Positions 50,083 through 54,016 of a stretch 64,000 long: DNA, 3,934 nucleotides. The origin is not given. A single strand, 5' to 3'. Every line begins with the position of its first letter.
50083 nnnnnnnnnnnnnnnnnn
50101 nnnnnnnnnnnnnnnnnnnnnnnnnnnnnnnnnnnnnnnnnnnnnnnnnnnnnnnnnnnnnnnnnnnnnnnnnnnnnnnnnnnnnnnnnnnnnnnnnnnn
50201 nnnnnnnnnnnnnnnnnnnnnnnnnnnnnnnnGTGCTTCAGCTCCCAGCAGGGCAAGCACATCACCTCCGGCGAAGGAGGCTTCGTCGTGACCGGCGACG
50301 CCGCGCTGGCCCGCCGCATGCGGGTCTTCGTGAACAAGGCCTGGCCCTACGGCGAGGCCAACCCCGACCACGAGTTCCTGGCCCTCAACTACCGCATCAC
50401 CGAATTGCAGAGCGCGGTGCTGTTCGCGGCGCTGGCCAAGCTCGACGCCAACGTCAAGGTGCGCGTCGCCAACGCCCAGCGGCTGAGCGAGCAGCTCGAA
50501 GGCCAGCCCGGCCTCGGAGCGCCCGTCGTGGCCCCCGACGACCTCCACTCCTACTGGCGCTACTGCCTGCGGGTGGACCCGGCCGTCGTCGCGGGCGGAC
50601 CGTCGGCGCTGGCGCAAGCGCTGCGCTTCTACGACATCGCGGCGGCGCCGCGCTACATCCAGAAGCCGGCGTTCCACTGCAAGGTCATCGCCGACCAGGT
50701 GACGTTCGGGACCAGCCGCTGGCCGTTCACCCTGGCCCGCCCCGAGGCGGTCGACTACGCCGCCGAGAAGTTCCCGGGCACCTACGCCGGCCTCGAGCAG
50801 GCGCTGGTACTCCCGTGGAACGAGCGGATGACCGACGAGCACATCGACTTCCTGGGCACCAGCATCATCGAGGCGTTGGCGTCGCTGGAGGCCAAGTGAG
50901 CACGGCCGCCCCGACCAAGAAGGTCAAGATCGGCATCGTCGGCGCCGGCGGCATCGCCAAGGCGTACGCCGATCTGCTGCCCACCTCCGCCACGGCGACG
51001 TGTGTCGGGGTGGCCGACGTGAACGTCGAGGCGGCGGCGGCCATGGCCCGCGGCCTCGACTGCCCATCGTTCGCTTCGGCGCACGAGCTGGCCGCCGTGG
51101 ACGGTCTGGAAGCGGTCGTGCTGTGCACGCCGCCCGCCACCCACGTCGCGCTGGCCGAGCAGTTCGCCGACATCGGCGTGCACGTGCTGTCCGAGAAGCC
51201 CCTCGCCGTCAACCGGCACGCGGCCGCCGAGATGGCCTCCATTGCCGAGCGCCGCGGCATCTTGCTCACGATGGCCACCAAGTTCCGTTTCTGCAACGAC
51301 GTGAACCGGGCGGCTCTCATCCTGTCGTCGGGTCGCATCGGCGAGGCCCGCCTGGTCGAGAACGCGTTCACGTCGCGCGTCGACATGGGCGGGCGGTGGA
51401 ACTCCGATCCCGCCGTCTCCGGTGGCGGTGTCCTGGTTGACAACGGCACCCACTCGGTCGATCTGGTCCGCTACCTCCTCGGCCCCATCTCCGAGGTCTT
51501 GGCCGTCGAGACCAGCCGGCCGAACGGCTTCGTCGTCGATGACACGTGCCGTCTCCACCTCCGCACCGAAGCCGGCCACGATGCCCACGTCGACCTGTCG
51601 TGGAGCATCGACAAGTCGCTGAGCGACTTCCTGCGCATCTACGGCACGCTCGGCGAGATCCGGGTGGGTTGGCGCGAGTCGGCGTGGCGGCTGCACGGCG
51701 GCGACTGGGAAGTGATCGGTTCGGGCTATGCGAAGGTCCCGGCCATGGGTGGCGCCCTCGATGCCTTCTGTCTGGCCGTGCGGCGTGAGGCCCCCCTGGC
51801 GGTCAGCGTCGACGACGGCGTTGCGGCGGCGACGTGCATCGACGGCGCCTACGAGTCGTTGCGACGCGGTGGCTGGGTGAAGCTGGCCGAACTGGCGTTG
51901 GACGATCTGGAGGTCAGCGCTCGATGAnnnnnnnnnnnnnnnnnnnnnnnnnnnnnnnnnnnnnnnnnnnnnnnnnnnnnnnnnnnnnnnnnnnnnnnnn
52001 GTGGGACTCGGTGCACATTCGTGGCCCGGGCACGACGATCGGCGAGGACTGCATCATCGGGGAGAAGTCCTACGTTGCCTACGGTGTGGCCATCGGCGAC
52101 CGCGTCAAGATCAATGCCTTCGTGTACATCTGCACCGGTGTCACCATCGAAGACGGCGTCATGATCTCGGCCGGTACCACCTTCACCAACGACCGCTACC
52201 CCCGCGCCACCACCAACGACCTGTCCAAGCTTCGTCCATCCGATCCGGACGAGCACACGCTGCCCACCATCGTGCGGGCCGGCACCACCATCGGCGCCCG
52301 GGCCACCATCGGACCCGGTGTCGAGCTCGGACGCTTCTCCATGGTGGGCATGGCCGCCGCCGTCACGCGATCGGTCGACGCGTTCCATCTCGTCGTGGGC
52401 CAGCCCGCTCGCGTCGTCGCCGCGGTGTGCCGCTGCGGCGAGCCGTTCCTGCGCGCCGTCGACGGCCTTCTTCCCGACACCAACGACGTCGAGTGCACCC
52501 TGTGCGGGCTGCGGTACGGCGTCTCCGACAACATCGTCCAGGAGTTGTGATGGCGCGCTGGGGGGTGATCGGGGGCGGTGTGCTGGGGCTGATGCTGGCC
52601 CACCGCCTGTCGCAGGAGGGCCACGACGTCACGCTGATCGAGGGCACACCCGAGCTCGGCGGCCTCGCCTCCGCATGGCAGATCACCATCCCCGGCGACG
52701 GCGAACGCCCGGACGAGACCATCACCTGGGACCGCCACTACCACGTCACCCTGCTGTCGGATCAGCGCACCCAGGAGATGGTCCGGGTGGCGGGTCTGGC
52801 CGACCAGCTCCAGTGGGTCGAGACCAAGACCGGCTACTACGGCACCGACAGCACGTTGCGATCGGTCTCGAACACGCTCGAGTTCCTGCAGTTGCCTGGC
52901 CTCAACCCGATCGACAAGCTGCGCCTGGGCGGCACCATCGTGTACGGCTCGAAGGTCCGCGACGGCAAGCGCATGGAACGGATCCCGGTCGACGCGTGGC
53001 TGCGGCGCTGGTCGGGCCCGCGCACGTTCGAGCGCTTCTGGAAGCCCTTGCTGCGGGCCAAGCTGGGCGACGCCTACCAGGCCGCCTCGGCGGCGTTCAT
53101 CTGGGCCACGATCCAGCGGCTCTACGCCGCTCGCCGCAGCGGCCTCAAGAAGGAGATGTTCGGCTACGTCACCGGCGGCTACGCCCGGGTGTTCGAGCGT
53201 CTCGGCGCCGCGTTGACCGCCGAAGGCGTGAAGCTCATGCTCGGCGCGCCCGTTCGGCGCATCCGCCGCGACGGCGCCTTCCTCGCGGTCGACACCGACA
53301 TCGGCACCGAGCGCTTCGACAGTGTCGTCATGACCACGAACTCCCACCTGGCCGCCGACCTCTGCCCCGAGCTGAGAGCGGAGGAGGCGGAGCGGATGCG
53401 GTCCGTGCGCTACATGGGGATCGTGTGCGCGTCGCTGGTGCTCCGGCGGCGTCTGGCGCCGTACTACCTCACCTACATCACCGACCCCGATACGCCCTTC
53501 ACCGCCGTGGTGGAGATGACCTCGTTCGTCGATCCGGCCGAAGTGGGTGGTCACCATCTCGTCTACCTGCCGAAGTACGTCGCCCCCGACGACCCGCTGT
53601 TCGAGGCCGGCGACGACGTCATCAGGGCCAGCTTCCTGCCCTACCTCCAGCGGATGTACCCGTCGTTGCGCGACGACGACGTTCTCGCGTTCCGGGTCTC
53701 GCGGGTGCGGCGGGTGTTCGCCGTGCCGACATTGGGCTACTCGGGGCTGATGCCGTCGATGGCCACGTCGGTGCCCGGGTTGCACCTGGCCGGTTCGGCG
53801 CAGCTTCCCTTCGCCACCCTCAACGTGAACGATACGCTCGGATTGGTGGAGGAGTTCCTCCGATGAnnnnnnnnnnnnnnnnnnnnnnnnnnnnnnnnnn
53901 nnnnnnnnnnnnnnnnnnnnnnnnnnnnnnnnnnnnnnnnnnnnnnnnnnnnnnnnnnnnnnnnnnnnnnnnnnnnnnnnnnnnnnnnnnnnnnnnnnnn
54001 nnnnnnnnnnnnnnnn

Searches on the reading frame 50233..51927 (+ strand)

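Call 45: search_protein_families(library=pfam, proteins=[window:50233-51927:+], max_evalue=1)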
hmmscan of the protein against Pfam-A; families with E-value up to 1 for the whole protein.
window:50233-51927:+ (564 aa): 6 families
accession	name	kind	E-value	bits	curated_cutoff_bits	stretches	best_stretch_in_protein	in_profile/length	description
PF01408.29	GFO_IDH_MocA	-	2.6e-21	77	24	1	231-347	1-118/120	Oxidoreductase family, NAD-binding Rossmann fold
PF22725.1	GFO_IDH_MocA_C3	-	3.3e-21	76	27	1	360-477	4-124/124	GFO/IDH/MocA C-terminal domain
PF02894.22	GFO_IDH_MocA_C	-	1.1e-16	61.8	22.9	1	365-551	5-218/218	Oxidoreductase family, C-terminal alpha/beta domain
PF03807.23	F420_oxidored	-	0.0028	18.6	21.6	1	232-311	1-79/94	NADP oxidoreductase coenzyme F420-dependent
PF03435.24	Sacchrp_dh_NADP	-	0.06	14.1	25.1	1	233-342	1-125/129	Saccharopine dehydrogenase NADP binding domain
PF02423.21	OCD_Mu_crystall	-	0.33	10.3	24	1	228-319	127-222/314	Ornithine cyclodeaminase/mu-crystallin family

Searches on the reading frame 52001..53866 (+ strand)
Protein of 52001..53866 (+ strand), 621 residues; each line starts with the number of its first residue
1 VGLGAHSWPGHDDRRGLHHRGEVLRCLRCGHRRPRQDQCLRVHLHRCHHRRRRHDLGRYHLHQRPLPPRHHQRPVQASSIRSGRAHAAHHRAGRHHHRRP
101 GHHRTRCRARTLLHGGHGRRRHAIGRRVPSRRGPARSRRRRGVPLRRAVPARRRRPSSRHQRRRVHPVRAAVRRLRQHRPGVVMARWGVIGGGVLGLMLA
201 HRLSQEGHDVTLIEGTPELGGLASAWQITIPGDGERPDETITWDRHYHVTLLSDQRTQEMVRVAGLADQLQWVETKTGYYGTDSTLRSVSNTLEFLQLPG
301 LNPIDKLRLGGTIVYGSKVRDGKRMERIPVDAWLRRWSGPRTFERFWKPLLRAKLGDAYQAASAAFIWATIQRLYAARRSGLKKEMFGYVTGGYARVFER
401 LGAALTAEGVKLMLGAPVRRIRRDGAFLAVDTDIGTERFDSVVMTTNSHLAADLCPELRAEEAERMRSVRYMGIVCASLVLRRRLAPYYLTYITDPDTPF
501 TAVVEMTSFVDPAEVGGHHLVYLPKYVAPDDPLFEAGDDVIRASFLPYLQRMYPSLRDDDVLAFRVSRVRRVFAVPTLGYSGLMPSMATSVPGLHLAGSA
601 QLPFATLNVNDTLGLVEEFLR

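Call 8: search_protein_families(library=pfam, proteins=[window:52001-53866:+], max_evalue=0.001)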
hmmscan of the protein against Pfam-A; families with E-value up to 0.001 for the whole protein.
window:52001-53866:+ (621 aa): 8 families
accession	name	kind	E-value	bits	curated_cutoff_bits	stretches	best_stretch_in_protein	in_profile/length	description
PF01593.30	Amino_oxidase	-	7.6e-27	95.1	19.8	1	196-600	3-419/443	Flavin containing amine oxidoreductase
PF01266.30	DAO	-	1.5e-12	48.2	27.9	2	189-224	4-39/353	FAD dependent oxidoreductase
PF13450.12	NAD_binding_8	-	1e-08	35.7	21.9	1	189-233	1-41/68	NAD(P)-binding Rossmann-like domain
PF07992.20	Pyr_redox_2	-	3.1e-06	27.3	26.1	0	175-219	137-177/291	Pyridine nucleotide-disulphide oxidoreductase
PF00070.33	Pyr_redox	-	8.1e-06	26.7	22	1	186-219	1-34/82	Pyridine nucleotide-disulphide oxidoreductase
PF00890.30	FAD_binding_2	-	2.3e-05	24.2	20.4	1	189-276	4-97/414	FAD binding domain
PF03486.20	HI0933_like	-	0.0004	20.3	50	0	189-220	5-36/244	HI0933-like protein Rossmann domain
PF02558.23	ApbA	-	0.00063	19.8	22.2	0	188-217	2-31/150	Ketopantoate reductase PanE/ApbA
